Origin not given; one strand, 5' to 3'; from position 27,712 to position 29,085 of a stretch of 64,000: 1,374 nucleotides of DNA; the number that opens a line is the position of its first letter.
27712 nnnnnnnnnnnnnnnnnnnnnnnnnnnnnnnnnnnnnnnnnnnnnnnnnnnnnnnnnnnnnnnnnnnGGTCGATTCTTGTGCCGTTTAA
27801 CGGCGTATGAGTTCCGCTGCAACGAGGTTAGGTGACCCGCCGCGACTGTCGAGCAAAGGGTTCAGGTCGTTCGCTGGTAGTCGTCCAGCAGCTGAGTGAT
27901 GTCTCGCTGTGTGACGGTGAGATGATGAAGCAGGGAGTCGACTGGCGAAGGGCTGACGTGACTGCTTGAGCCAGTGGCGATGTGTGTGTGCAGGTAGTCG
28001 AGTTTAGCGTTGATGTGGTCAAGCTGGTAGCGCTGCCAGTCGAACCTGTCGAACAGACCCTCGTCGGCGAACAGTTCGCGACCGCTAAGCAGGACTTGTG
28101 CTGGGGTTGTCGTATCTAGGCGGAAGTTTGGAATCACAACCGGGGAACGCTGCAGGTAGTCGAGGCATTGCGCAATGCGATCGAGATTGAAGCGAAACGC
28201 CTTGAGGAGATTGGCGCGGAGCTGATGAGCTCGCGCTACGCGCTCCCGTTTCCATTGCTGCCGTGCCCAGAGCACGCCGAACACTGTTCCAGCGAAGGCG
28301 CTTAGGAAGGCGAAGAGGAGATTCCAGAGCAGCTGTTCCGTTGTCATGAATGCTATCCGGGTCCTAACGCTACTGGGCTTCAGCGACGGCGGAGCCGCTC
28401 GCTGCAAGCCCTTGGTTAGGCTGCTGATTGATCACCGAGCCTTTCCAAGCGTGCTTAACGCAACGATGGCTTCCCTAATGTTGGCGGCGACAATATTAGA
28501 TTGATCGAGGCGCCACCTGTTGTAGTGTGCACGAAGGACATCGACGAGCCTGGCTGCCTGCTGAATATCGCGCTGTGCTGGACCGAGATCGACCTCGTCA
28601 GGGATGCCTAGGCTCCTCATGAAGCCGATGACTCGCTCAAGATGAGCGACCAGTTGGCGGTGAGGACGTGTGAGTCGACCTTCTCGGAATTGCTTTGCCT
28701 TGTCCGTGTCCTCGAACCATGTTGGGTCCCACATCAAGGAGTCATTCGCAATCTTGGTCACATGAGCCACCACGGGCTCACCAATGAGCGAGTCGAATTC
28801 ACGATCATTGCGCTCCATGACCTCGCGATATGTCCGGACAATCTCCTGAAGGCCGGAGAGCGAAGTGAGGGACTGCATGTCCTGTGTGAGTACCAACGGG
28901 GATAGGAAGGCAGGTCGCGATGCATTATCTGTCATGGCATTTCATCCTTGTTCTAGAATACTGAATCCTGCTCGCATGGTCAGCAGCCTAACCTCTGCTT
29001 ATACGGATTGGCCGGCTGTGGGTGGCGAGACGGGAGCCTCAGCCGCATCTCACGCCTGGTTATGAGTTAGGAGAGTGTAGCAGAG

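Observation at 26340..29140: Low-G+C four-gene island carrying a TIR-domain protein and a single-pass membrane protein, inserted between the CRTAC1 and hemoglobin genes: candidate undescribed anti-phage defence system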

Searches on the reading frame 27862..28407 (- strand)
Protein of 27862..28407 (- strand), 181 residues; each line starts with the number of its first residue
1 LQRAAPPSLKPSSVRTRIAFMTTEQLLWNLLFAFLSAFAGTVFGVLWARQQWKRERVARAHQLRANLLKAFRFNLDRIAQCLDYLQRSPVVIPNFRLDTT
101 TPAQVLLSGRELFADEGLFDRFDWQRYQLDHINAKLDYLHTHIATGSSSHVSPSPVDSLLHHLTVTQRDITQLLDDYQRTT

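Call 3: search_protein_families(library=pfam, proteins=[window:27862-28407:-], max_evalue=1)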
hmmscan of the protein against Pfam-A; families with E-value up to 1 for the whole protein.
window:27862-28407:- (181 aa): 1 family
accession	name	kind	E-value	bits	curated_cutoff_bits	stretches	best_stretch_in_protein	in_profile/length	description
PF19560.4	DUF6082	-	0.048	13.7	26.7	1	37-70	19-52/163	Family of unknown function (DUF6082)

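Call 4: search_protein_families(library=padloc, proteins=[window:27862-28407:-], max_evalue=1)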
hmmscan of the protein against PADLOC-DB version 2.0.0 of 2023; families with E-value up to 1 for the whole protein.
window:27862-28407:- (181 aa): 0 families

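Call 8: search_protein_families(library=ncbifam, proteins=[window:27862-28407:-], max_evalue=0.1)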
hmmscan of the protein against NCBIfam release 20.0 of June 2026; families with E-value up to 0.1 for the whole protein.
window:27862-28407:- (181 aa): 0 families

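Call 21: find_homologous_proteins(query=window:27862-28347:-, max_evalue=0.01)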
Query window:27862-28347:- (161 aa): 25 proteins with E <= 0.01 among 111 candidates.
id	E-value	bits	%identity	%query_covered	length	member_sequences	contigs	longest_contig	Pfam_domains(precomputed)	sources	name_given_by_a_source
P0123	4.6e-99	347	96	100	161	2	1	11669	-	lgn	-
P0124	8.4e-86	304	83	100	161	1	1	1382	-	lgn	-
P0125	1.7e-75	270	74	98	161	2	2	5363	-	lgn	-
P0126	4.3e-69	249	68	100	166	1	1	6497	-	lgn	-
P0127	7.6e-68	245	68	100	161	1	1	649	-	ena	-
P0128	4.7e-67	243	68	98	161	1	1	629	-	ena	-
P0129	2.7e-66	240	68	100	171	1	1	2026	-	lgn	-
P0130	1.1e-63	232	65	98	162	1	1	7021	-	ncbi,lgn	-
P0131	2.1e-61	224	65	100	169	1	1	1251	-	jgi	jgi:hypothetical protein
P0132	7.8e-59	216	61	100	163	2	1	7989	-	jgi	jgi:hypothetical protein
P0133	1.4e-58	215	61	100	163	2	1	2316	-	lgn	-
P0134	1.5e-56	209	61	98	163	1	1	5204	-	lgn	-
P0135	6.9e-55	203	56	100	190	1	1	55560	-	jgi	jgi:hypothetical protein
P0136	6.3e-54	200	57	99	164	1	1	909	-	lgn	-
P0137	4.5e-53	197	58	98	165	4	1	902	-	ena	-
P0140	1.4e-49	186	50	95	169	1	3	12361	-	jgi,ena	jgi:hypothetical protein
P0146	5.6e-37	145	48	89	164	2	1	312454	-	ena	-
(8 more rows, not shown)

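Call 22: find_encoding_contigs(protein=P0123, flank=10000, max_places=3)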
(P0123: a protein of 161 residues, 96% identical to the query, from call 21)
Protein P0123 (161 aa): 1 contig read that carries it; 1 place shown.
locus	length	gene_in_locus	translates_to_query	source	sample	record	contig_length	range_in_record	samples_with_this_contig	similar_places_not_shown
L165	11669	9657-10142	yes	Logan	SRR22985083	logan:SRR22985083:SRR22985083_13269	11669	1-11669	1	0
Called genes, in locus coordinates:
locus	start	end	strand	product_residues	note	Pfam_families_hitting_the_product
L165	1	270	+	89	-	?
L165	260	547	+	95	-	PF04362:Iron_traffic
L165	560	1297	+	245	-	PF09335:VTT_dom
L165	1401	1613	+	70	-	-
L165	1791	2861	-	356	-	PF13191:AAA_16, PF00004:AAA, PF07724:AAA_2, PF10431:ClpB_D2-small (faint)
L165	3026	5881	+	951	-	PF07719:TPR_2 (faint), PF13181:TPR_8 (faint), PF13414:TPR_11 (faint), PF13431:TPR_17 (faint), PF13428:TPR_14 (faint), PF00515:TPR_1 (faint), PF14559:TPR_19, PF13432:TPR_16 (weak), +2 more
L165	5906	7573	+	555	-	PF01839:FG-GAP (faint), PF13517:FG-GAP_3, PF07593:UnbV_ASPIC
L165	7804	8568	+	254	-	-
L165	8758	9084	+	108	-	-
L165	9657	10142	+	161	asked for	-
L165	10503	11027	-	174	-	-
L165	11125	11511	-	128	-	-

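Call 23: find_encoding_contigs(protein=P0132, flank=6000, max_places=3)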
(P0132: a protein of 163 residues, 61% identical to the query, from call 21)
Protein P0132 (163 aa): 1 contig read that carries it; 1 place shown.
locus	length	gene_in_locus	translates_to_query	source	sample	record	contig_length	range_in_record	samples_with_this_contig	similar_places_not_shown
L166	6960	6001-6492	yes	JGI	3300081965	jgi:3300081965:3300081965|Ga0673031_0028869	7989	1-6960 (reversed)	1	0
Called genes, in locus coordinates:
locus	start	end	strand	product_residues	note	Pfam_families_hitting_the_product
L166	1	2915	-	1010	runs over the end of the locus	PF00009:GTP_EFTU, PF22042:EF-G_D2, PF03144:GTP_EFTU_D2, PF14492:EFG_III, PF03764:EFG_IV, PF00679:EFG_C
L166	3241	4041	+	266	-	-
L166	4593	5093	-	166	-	-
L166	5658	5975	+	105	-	PF13560:HTH_31, PF01381:HTH_3 (weak)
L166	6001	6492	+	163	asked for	-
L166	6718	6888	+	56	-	-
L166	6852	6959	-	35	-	?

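Call 24: find_encoding_contigs(protein=P0135, flank=6000, max_places=3)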
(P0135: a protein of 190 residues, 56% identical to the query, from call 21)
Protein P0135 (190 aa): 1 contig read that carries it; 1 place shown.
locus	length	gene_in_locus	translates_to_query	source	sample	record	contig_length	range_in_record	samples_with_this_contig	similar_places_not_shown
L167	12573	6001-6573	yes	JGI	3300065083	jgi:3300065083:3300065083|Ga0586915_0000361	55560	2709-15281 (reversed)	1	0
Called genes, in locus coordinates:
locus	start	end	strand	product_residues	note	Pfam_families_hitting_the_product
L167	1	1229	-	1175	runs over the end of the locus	PF00005:ABC_tran (faint), PF02463:SMC_N, PF13175:AAA_15 (weak), PF13304:AAA_21 (faint), PF13476:AAA_23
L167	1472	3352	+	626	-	PF13231:PMT_2, PF27383:SF2091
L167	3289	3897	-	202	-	-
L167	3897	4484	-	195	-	PF09721:Exosortase_EpsH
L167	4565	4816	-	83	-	-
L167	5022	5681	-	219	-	-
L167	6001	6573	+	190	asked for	-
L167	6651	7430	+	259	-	PF18742:DpnII-MboI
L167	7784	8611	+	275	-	PF18950:DUF5694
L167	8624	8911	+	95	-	PF03683:UPF0175 (weak)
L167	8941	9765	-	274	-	-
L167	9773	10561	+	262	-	-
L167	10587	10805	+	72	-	-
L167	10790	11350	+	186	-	PF00156:Pribosyltran, PF14681:UPRTase (faint)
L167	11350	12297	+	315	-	PF02729:OTCace_N, PF00185:OTCace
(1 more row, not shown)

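Call 33: find_encoding_contigs(protein=P0140, flank=5000, max_places=3)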
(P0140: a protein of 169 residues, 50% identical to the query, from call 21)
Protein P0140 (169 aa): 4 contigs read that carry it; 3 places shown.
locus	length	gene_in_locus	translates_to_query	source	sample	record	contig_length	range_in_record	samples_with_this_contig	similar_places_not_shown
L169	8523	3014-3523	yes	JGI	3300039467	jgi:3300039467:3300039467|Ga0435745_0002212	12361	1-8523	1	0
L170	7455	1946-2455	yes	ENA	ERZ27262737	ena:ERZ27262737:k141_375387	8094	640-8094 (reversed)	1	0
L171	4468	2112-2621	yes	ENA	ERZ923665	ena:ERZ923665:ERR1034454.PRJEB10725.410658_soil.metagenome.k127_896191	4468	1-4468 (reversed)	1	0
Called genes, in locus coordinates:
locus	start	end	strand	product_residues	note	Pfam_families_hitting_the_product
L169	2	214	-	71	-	?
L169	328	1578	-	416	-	PF00989:PAS (weak), PF13188:PAS_8, PF08448:PAS_4, PF13426:PAS_9 (weak), PF00512:HisKA (weak), PF02518:HATPase_c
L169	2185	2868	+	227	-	-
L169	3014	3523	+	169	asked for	-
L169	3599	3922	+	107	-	PF14237:GYF_2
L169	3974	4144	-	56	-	-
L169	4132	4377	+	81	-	-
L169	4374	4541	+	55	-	-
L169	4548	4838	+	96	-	PF14373:Imm_superinfect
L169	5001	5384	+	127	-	-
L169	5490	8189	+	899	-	PF17957:Big_7, PF24421:Ig_J (faint), PF01161:PBP (faint), PF09912:DUF2141 (faint), PF13953:PapC_C (faint), PF19077:Big_13 (faint), PF21868:GbpA_D3 (faint), PF17957:Big_7 (weak), +5 more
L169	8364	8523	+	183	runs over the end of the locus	-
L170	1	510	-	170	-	?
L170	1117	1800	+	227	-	-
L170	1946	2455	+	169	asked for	-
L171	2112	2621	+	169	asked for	-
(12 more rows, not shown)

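Call 34: find_encoding_contigs(protein=P0146, flank=5000, max_places=3)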
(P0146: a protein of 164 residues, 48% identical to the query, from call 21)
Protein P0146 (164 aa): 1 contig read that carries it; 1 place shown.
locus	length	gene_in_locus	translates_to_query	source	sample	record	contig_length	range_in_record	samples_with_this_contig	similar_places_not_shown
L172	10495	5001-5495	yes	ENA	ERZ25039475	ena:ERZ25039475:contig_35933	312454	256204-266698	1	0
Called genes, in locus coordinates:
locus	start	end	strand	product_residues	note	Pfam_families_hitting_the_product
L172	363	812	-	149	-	-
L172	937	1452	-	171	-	-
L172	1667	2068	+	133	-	PF13606:Ank_3 (faint), PF12796:Ank_2, PF13637:Ank_4 (weak), PF13857:Ank_5 (weak), PF00023:Ank (weak)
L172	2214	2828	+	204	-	-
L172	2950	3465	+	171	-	-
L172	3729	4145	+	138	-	-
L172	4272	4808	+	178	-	-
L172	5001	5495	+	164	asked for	-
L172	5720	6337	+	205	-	-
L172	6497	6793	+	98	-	-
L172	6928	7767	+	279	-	-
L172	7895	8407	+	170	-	-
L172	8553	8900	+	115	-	-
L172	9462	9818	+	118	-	-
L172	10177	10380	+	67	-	-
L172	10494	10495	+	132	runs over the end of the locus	-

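Call 63: predict_structure(alignment_id=A5)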
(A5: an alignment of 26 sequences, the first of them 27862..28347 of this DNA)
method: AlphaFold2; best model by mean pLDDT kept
length: 161 residues; sequences in the alignment: 26
mean_pLDDT: 89.9   pTM: 0.75
mean pLDDT of the five models: 89.9, 89.8, 88.2, 87.9, 87.1
residues with pLDDT >= 90: 103; 70-90: 49; 50-70: 9; < 50: 0
segments of 3 or more residues with pLDDT < 50: none
pLDDT, mean of each block of 10 residues (from residue 1): 86 91 93 89 92 98 91 92 89 84 96 94 72 84 98 91 68
secondary structure, 60 per line:
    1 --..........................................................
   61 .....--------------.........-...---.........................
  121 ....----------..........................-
elements in order: H3-65 H80-88 H96-124 H135-160

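Call 68: fold_search(model_id=the predicted structure, library=pdb)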
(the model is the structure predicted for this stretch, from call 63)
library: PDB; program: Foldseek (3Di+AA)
matches with E <= 10: 494; with E <= 0.001: 0
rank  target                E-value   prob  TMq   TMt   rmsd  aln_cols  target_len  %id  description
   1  2lig_A                3.1e-02  0.96  0.35  0.36   9.1       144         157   14  THREE-DIMENSIONAL STRUCTURES OF THE LIGAND-BINDING DOMAIN OF THE BACTERIAL ASPARTATE RECEPTOR WITH AND WITHOUT A LIGAN (released 1995-09-15)
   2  1wat_B                3.7e-02  0.95  0.33  0.36   8.3       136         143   10  THE THREE-DIMENSIONAL STRUCTURE OF THE LIGAND-BINDING DOMAIN OF A WILD-TYPE BACTERIAL CHEMOTAXIS RECEPTOR (released 1994-12-20)
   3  1jmw                  6.7e-02  0.87  0.34  0.37   9.4       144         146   14  Propagating Conformational Changes Over Long (And Short) Distances (released 2001-08-15)
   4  8vl8_C                1.4e-01  0.75  0.35  0.39   9.3       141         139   11  Salmonella enterica Typhimurium taxis to serine and repellents (Tsr) ligand-binding domain with L-Ser, pH 7 (released 2024-04-03)
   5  8fyv_A                1.4e-01  0.66  0.29  0.33   8.9       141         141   12  Salmonella enterica serovar Typhimurium chemoreceptor Tsr (taxis to serine and repellents) ligand-binding domain in co (released 2024-05-15)
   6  8vl8_E                1.8e-01  0.60  0.29  0.33   9.6       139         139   14  Salmonella enterica Typhimurium taxis to serine and repellents (Tsr) ligand-binding domain with L-Ser, pH 7 (released 2024-04-03)
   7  8dt0_A                2.0e-01  0.95  0.44  0.49   5.4       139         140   12  Scaffolding protein functional sites using deep learning (released 2022-08-10)
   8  7bml_C                2.0e-01  0.44  0.29  0.29   9.4       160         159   13  Crystal structure of outer surface protein C (OspC) from Borrelia burgdorferi (released 2021-02-10)
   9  2asr                  2.2e-01  0.92  0.46  0.51   7.9       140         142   12  THE THREE-DIMENSIONAL STRUCTURE OF THE ASPARTATE RECEPTOR FROM ESCHERICHIA COLI (released 1994-11-01)
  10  1ktm_MODEL_1_A        2.5e-01  0.57  0.29  0.33   7.9       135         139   12  SOLUTION STRUCTURE OF FAT DOMAIN OF FOCAL ADHESION KINASE (released 2003-01-16)
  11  1was                  2.6e-01  0.66  0.33  0.36   9.5       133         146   15  THE THREE-DIMENSIONAL STRUCTURE OF THE LIGAND-BINDING DOMAIN OF A WILD-TYPE BACTERIAL CHEMOTAXIS RECEPTOR (released 1994-12-20)
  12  7bml_B                2.6e-01  0.44  0.29  0.30   9.3       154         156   13  Crystal structure of outer surface protein C (OspC) from Borrelia burgdorferi (released 2021-02-10)
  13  4z9i_A                2.6e-01  0.44  0.31  0.31  12.3       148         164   14  Asp-TarS from E. coli (released 2016-07-20)
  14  8vl8_A                2.8e-01  0.54  0.30  0.34   9.0       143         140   12  Salmonella enterica Typhimurium taxis to serine and repellents (Tsr) ligand-binding domain with L-Ser, pH 7 (released 2024-04-03)
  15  9n0i_E                2.9e-01  0.87  0.42  0.50   9.1       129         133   12  Crystal structure of KABLE double mutant (Lys14Pro, Leu20Trp) (released 2025-08-20)
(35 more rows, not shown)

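Call 83: search_protein_families(library=padloc, proteins=[L165:7804-8568:+, L165:8758-9084:+], max_evalue=0.01)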
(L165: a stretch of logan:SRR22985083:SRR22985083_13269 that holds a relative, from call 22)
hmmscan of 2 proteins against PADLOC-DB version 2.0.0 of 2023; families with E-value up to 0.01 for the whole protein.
L165:7804-8568:+ (254 aa): 0 families

L165:8758-9084:+ (108 aa): 0 families

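Call 84: search_protein_families(library=pfam, proteins=[L165:7804-8568:+, L165:8758-9084:+, L165:9374-9637:+], max_evalue=0.01)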
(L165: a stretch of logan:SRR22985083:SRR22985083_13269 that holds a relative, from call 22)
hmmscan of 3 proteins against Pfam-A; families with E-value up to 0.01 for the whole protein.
L165:7804-8568:+ (254 aa): 0 families

L165:8758-9084:+ (108 aa): 0 families

L165:9374-9637:+ (87 aa): 0 families

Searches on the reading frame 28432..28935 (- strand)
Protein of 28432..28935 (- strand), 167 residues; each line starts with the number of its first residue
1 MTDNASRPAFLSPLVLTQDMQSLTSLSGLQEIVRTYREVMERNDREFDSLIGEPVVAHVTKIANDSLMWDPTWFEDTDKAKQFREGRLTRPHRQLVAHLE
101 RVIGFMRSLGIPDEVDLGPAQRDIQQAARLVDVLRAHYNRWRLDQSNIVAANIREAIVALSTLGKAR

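Call 3: search_protein_families(library=pfam, proteins=[window:28432-28935:-], max_evalue=1)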
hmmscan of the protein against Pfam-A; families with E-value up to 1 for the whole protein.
window:28432-28935:- (167 aa): 1 family
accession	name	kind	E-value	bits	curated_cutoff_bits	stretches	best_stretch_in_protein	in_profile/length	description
PF13683.12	rve_3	-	0.056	13.6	26.5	1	113-144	28-59/67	Integrase core domain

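Call 4: search_protein_families(library=padloc, proteins=[window:28432-28935:-], max_evalue=1)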
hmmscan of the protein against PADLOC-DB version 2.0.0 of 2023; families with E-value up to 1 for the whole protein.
window:28432-28935:- (167 aa): 0 families

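Call 8: search_protein_families(library=ncbifam, proteins=[window:28432-28935:-], max_evalue=0.1)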
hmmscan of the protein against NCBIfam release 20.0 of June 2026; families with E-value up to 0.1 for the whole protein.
window:28432-28935:- (167 aa): 0 families

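Call 20: find_homologous_proteins(query=window:28432-28935:-, max_evalue=0.01)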
Query window:28432-28935:- (167 aa): 2 proteins with E <= 0.01 among 75 candidates.
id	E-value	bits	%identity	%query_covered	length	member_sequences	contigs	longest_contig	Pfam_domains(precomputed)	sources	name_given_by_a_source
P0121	1.8e-99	348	96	100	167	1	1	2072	-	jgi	jgi:hypothetical protein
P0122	2.0e-23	101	41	98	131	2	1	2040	-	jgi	-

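Call 25: find_encoding_contigs(protein=P0122, flank=6000, max_places=3)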
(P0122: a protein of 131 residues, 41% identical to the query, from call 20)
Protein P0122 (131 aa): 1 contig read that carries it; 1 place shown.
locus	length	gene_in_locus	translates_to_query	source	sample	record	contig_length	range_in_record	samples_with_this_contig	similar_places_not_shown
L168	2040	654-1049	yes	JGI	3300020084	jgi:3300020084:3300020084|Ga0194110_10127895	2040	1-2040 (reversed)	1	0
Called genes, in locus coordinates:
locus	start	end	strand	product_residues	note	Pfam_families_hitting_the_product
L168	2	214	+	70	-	?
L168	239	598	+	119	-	PF12844:HTH_19 (faint), PF13560:HTH_31, PF01381:HTH_3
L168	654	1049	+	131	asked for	-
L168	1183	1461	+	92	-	-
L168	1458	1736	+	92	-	PF12441:CopG_antitoxin (weak)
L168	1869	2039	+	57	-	?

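Call 73: find_encoding_contigs(protein=P0121, flank=3000, max_places=3)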
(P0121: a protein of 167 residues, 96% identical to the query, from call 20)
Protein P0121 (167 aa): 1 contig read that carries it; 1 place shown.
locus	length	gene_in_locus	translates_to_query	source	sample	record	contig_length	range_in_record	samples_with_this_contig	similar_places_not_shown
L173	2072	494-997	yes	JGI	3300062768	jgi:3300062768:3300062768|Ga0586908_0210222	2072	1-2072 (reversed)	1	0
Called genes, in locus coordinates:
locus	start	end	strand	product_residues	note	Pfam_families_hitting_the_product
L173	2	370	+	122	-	?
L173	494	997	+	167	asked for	-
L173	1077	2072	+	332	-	?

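Call 83: search_protein_families(library=padloc, proteins=[L173:1077-2072:+, L173:2-370:+], max_evalue=0.01)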
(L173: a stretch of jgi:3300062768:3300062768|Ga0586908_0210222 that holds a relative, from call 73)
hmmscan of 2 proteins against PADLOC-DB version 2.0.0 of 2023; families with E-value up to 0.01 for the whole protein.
L173:1077-2072:+ (332 aa): 0 families

L173:2-370:+ (122 aa): 0 families

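Call 84: search_protein_families(library=pfam, proteins=[L173:1077-2072:+, L173:2-370:+], max_evalue=0.01)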
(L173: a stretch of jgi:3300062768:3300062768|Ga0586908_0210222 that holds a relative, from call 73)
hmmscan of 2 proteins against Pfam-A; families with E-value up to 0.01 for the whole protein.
L173:1077-2072:+ (332 aa): 0 families

L173:2-370:+ (122 aa): 0 families
